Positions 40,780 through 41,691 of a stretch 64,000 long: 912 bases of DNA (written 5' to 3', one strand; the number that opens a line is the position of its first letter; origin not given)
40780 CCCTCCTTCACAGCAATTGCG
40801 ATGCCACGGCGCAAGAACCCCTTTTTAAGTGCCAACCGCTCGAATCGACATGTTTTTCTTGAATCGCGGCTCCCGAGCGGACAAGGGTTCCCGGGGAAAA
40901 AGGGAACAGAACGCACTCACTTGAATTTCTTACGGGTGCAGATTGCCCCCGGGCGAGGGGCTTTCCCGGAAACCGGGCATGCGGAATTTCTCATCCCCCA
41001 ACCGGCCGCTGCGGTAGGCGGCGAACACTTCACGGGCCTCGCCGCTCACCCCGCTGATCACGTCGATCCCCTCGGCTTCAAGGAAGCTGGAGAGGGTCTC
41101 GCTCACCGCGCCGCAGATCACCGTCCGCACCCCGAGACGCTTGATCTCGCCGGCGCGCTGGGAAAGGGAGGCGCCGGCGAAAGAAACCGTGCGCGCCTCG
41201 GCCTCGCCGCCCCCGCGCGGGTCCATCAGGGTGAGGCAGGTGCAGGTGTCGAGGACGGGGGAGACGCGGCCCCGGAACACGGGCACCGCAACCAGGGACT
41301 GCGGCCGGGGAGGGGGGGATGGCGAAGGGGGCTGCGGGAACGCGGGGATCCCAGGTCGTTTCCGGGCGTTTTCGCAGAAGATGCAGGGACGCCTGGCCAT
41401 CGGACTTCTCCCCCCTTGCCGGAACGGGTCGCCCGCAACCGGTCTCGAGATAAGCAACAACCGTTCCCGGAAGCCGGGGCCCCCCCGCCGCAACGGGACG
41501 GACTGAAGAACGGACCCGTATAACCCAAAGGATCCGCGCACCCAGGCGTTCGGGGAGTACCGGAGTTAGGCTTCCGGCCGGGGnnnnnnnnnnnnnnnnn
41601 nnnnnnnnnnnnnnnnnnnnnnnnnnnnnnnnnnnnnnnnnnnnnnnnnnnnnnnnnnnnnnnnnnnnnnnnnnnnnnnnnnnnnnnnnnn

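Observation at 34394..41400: Uncharacterised seven-gene minus-strand operon: candidate periplasmic metalloenzyme system with its own G3E chaperone, next to a sigma54 activator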

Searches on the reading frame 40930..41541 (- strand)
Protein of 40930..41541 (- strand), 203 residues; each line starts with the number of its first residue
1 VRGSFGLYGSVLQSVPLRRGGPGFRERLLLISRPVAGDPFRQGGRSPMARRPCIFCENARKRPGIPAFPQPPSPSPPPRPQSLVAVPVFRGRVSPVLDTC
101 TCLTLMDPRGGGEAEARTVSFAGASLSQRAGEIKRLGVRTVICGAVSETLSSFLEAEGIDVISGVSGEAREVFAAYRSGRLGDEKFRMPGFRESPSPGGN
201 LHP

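Call 3: search_protein_families(library=pfam, proteins=[window:40930-41541:-], max_evalue=0.01)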
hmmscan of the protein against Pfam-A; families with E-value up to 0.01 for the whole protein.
window:40930-41541:- (203 aa): 1 family
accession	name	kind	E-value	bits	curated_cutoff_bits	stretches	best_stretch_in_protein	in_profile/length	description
PF02579.22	Nitro_FeMo-Co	-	5.6e-05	23.8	26.3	1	120-177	36-93/94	Dinitrogenase iron-molybdenum cofactor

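Call 4: search_protein_families(library=ncbifam, proteins=[window:40930-41541:-], max_evalue=0.01)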
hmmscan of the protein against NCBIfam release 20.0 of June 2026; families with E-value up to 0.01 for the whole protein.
window:40930-41541:- (203 aa): 1 family
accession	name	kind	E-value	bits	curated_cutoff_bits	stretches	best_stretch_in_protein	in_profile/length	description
NF041136.1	MrpORP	equivalog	4.5e-05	22.9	450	1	82-179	265-363/365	iron-sulfur cluster carrier protein MrpORP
